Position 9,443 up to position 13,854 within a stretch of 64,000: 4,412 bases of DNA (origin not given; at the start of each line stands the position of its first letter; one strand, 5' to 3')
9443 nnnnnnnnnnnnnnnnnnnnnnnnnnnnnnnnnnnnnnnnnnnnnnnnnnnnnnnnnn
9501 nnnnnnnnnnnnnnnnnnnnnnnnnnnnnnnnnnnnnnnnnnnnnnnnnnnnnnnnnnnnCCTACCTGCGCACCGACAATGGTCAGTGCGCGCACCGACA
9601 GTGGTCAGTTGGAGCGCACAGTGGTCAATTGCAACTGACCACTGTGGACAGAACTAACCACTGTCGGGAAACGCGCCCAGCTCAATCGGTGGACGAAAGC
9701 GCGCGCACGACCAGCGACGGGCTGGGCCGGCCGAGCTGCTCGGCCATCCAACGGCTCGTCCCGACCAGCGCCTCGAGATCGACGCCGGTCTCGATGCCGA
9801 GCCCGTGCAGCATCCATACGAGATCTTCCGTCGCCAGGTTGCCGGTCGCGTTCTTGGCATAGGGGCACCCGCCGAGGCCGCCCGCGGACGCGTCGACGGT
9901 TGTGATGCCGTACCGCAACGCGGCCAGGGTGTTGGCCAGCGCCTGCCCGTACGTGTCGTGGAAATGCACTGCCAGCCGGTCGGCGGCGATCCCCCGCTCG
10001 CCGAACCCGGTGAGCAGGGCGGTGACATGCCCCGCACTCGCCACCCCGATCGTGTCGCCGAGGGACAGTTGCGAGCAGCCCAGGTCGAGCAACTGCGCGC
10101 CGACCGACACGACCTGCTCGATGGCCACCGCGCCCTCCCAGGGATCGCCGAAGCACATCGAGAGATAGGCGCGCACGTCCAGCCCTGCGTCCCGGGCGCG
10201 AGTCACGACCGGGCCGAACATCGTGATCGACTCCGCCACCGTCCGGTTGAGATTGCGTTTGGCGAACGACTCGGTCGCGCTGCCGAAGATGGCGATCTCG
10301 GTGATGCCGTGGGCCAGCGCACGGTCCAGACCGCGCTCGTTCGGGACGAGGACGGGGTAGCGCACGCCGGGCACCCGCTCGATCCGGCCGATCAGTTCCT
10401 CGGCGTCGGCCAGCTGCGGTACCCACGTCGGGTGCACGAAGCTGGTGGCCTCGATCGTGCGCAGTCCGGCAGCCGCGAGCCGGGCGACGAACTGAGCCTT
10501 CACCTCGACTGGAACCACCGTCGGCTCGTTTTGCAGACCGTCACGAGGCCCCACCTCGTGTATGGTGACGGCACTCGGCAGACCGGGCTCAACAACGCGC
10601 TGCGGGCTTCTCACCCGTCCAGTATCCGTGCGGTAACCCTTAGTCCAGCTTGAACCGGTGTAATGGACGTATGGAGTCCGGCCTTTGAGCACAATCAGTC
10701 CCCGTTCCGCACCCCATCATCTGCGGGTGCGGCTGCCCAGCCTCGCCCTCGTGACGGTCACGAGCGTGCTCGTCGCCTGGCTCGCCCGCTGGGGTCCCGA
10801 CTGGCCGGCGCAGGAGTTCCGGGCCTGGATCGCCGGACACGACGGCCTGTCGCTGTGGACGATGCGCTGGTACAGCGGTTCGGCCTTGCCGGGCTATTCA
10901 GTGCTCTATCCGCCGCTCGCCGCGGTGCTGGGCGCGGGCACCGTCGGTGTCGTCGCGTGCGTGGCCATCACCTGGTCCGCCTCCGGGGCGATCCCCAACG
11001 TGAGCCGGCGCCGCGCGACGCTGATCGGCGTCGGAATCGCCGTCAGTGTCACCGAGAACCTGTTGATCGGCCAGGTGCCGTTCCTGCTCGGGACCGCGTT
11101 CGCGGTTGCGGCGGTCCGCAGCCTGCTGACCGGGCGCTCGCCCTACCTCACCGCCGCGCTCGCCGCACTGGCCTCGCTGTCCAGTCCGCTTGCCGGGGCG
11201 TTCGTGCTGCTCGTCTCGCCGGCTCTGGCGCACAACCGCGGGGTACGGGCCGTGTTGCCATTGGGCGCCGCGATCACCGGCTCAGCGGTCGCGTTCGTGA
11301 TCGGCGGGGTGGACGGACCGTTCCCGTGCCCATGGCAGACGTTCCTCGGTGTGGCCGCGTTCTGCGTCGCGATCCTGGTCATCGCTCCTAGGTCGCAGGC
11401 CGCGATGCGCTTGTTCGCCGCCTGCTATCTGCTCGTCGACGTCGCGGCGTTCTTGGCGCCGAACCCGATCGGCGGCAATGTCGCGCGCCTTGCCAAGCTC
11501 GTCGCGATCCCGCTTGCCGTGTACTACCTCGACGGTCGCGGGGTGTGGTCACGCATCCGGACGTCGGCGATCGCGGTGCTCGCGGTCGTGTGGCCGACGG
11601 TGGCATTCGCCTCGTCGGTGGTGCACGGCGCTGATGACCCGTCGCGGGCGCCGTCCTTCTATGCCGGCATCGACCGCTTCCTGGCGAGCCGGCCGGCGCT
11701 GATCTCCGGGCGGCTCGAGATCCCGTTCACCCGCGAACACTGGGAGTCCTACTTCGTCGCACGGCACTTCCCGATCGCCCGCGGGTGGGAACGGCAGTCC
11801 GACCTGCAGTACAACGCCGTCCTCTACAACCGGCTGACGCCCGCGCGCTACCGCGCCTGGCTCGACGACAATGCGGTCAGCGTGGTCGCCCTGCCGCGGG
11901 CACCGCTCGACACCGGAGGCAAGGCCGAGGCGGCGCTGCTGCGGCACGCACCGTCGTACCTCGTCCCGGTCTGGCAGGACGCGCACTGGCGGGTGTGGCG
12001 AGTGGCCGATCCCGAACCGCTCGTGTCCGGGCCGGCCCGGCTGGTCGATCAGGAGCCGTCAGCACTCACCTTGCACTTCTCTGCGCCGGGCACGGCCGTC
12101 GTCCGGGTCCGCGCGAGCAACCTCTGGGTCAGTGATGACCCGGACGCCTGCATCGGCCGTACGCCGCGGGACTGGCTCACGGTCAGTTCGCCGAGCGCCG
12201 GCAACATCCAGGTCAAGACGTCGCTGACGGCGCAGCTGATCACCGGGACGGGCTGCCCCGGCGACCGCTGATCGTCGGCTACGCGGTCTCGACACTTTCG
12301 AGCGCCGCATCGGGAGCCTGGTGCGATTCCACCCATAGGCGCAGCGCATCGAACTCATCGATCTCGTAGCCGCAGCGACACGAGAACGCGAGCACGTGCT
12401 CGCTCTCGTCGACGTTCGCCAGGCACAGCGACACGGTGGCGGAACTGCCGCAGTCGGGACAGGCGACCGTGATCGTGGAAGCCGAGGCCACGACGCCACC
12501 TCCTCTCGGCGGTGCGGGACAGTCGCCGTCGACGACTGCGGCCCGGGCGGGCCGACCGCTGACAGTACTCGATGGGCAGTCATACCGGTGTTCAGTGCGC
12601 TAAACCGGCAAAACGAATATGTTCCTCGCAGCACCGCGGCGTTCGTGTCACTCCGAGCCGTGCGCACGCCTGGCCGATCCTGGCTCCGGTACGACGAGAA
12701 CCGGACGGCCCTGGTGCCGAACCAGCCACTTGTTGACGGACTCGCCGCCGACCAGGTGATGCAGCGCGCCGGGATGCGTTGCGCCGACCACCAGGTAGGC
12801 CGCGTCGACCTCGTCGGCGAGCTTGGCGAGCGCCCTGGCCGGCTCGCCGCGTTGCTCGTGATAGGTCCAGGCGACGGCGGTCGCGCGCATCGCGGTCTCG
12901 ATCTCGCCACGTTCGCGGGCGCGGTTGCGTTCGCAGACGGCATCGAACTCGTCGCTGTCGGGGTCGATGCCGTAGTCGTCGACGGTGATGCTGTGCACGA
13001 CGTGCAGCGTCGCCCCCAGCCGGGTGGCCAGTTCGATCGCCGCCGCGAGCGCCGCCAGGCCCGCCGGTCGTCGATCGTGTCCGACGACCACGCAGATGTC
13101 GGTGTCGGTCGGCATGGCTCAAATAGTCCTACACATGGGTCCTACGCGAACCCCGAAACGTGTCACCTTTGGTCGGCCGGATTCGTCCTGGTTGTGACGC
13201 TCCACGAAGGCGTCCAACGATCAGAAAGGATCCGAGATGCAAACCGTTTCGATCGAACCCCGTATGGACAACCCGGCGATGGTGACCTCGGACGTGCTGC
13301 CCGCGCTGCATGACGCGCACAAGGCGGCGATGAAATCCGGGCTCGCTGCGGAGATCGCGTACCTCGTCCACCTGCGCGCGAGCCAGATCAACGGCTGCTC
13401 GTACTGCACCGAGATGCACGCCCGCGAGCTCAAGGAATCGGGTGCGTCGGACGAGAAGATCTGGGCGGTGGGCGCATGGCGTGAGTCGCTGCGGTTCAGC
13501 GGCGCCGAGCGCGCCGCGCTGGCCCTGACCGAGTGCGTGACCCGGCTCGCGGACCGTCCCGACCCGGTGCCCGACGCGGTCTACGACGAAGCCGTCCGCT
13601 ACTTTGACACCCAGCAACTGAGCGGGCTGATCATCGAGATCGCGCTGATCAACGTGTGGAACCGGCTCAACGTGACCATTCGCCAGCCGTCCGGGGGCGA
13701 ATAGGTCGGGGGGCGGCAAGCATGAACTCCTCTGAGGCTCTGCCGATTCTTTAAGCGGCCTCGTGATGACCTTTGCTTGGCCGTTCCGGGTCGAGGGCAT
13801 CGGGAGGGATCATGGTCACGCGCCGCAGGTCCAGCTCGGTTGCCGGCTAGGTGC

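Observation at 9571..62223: Window-wide pattern: nine palindromic elements of three unrelated families, all within about 45 nt of a stop codon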

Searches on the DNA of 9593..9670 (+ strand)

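Call 84: build_rna_model(alignment_id=A3)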
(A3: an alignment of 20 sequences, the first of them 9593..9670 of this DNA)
Model R1 built from alignment A3 (20 sequences, 80 columns); structure: RNAalifold consensus.
model positions 76; base pairs 24; branch points 0; effective number of sequences 3.28; information 0.744 bits per position. Calibrated on 0.2 Mb of random sequence (short: E-values are rough).
structure used (alignment columns):
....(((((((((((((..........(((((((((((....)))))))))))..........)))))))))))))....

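Call 85: search_with_rna_model(model_id=R1, source=window, filters=off, max_evalue=10)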
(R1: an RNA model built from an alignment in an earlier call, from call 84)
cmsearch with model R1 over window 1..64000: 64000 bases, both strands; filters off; matches with E-value up to 10: 48.
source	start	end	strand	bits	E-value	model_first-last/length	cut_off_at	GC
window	25189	25264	+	81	1.2e-16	1-76/76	no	0.61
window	62152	62226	+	80.3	1.8e-16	1-76/76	no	0.55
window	25189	25264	-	75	3.1e-15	1-76/76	no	0.61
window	62152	62226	-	72.8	9.8e-15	1-76/76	no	0.55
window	26297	26371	+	71.4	2.1e-14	1-76/76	no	0.63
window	9594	9668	-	71.3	2.2e-14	1-76/76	no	0.55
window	9594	9668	+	71.1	2.5e-14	1-76/76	no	0.55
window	50444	50517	+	70.5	3.4e-14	1-76/76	no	0.54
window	46625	46700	+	70.4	3.7e-14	1-76/76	no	0.62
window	46625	46700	-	68.9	8.1e-14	1-76/76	no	0.62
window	50444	50517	-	65.9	4.1e-13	1-76/76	no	0.54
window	26297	26371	-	65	6.4e-13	1-76/76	no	0.63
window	48514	48572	-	15.5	0.2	1-76/76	no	0.81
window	31616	31658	-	14.6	0.32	1-76/76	no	0.7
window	39386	39431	+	14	0.43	1-76/76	no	0.59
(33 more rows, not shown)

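Call 86: search_with_rna_model(model_id=R1, sources=[L001, L119, L120, L121, L122, L209, L211, L212, L213, L007, L009, L032, L040, L048, L056, L064, L071, L080, L096, L100, L109, L142, L150, L155, L157, L171, L182, L186, L190, L181, L185, L154, L132], max_evalue=0.1)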
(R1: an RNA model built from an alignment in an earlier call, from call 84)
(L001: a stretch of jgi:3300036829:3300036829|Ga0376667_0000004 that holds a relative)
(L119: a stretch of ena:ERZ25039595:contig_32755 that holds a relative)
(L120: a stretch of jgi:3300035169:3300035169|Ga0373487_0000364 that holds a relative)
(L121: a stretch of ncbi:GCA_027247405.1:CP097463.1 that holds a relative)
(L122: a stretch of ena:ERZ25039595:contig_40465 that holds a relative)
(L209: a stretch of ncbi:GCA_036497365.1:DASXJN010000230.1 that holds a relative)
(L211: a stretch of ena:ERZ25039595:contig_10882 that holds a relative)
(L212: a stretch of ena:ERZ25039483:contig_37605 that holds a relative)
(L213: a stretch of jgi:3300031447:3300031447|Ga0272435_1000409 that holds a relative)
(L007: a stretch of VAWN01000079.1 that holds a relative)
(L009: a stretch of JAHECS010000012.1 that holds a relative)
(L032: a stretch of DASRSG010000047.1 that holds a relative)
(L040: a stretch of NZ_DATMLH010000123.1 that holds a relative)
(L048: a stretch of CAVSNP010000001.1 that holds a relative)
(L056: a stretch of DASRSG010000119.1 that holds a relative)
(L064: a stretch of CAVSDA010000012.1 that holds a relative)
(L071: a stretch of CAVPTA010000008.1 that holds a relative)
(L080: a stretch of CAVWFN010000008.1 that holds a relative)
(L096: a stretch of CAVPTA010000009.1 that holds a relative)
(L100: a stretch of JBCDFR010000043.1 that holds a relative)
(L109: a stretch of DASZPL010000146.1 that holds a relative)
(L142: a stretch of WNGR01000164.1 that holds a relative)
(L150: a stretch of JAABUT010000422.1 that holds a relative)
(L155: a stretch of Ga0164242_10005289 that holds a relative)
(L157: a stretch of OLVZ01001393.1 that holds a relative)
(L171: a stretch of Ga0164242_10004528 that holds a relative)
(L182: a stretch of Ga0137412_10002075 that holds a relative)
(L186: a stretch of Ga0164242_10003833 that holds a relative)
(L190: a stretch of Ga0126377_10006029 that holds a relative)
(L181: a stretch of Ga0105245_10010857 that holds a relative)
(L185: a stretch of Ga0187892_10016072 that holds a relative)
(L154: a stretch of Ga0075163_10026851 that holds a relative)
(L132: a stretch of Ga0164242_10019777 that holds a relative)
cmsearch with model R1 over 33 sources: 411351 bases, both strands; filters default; matches with E-value up to 0.1: 58.
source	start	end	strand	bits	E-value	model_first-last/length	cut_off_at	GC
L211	9863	9936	+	84.6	1.2e-16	1-76/76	no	0.64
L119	5747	5821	+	83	2.8e-16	1-76/76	no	0.53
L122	8458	8531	+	80.9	8.3e-16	1-76/76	no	0.64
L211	9863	9936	-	80.3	1.2e-15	1-76/76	no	0.64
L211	10906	10979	+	80.3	1.2e-15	1-76/76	no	0.62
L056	7882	7957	+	79.9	1.4e-15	1-76/76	no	0.54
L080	552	626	+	79.9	1.5e-15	1-76/76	no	0.57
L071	6214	6288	+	79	2.3e-15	1-76/76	no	0.57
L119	5747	5821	-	78.8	2.6e-15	1-76/76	no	0.53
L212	9831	9905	+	78.5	3.1e-15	1-76/76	no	0.68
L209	10840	10915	+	77.6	5.1e-15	1-76/76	no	0.61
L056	7882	7957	-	77.3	5.7e-15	1-76/76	no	0.54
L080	552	626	-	76.8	7.5e-15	1-76/76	no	0.57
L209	10840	10915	-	76.8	7.7e-15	1-76/76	no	0.61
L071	6214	6288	-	75.5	1.5e-14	1-76/76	no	0.57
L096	7651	7725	+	74.8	2.2e-14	1-76/76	no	0.57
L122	8458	8531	-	74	3.4e-14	1-76/76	no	0.64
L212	9831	9905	-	73.4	4.6e-14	1-76/76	no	0.68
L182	5626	5699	+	73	5.8e-14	1-76/76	no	0.62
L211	10906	10979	-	72.6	7.3e-14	1-76/76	no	0.62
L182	5626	5699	-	72.3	8.2e-14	1-76/76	no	0.62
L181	7517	7590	-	72.2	8.9e-14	1-76/76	no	0.62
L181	7517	7590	+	70.7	1.9e-13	1-76/76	no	0.62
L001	2108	2183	-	70.4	2.4e-13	1-76/76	no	0.62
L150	3834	3907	-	69.5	3.7e-13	1-76/76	no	0.59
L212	10854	10928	-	69.3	4.1e-13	1-76/76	no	0.64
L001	2108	2183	+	68.9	5.2e-13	1-76/76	no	0.62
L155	4614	4689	-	68.9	5.3e-13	1-76/76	no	0.66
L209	9835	9910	-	68.1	7.9e-13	1-76/76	no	0.64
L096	7651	7725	-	67.9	9e-13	1-76/76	no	0.57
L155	4614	4689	+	67.8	9.2e-13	1-76/76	no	0.66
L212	10854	10928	+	66.8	1.6e-12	1-76/76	no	0.64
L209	9835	9910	+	66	2.4e-12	1-76/76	no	0.64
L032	2656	2729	+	65.8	2.8e-12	1-76/76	no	0.61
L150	3834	3907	+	64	7.2e-12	1-76/76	no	0.59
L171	7296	7371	-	63.8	7.9e-12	1-76/76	no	0.71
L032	2656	2729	-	61.8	2.2e-11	1-76/76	no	0.61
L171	7296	7371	+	60.1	5.8e-11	1-76/76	no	0.71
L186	6965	7040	-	56.7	3.4e-10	1-76/76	no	0.72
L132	2120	2195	-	56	5.1e-10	1-76/76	no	0.72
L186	6965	7040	+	55.4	7e-10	1-76/76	no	0.72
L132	2120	2196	+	55.1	8e-10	1-76/76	no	0.71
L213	9838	9911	+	47.6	4.6e-08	1-76/76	no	0.61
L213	9838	9911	-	44.2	2.7e-07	1-76/76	no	0.61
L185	7751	7786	+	31.3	0.00028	1-76/76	no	0.78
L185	7751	7786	-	30.3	0.00047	1-76/76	no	0.78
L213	10837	10910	+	27.5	0.002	1-76/76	no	0.64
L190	6839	6874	-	27.4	0.0022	1-76/76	no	0.78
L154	1325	1360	-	26.8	0.003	1-76/76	no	0.78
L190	6839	6874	+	26.4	0.0038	1-76/76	no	0.78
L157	2170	2205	-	26.1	0.0042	1-76/76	no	0.53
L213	10837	10891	-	26.1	0.0043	1-76/76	no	0.64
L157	2170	2205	+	25.9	0.0048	1-76/76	no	0.53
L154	1325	1360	+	25.6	0.0057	1-76/76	no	0.78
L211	5668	5720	+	23.6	0.017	1-76/76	no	0.66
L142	3298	3333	-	23.1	0.022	1-76/76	no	0.83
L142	3298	3333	+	22.5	0.03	1-76/76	no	0.83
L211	5668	5720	-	20.8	0.073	1-76/76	no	0.66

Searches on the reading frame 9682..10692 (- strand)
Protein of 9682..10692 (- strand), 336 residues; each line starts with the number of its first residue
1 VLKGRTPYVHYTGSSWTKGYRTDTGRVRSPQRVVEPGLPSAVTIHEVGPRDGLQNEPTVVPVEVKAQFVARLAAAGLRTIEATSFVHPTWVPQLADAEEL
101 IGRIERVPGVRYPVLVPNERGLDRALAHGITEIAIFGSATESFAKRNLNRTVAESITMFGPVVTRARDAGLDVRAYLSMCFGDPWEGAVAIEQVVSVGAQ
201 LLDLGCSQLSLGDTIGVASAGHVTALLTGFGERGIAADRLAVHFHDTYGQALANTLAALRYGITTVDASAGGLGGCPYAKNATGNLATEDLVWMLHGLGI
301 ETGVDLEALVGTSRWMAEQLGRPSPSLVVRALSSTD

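Call 39: search_protein_families(library=pfam, max_evalue=0.01, proteins=[window:9682-10692:-])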
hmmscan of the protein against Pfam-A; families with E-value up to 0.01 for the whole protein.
window:9682-10692:- (336 aa): 1 family
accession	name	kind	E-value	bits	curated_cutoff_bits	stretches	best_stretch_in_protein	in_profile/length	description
PF00682.25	HMGL-like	-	1.5e-42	146.2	29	1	42-314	2-258/260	HMGL-like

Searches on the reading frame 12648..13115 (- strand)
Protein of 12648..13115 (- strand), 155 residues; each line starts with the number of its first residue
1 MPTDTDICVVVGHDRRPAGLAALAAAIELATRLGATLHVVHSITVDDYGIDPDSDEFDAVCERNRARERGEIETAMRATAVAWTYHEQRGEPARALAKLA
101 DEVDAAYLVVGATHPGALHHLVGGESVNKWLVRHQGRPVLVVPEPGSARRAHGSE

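Call 51: search_protein_families(library=pfam, max_evalue=0.01, proteins=[window:12648-13115:-])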
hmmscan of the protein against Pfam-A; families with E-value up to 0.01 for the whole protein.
window:12648-13115:- (155 aa): 1 family
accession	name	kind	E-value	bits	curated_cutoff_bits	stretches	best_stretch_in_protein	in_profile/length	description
PF00582.32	Usp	-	6.4e-16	59.6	24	1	9-143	5-141/141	Universal stress protein family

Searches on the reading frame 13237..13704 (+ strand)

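Call 51: search_protein_families(library=pfam, max_evalue=0.01, proteins=[window:13237-13704:+])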
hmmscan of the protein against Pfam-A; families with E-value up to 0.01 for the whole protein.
window:13237-13704:+ (155 aa): 1 family
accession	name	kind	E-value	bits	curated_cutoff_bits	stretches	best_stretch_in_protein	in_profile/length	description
PF02627.25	CMD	-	2.4e-15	56.7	23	1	23-99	6-83/84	Carboxymuconolactone decarboxylase family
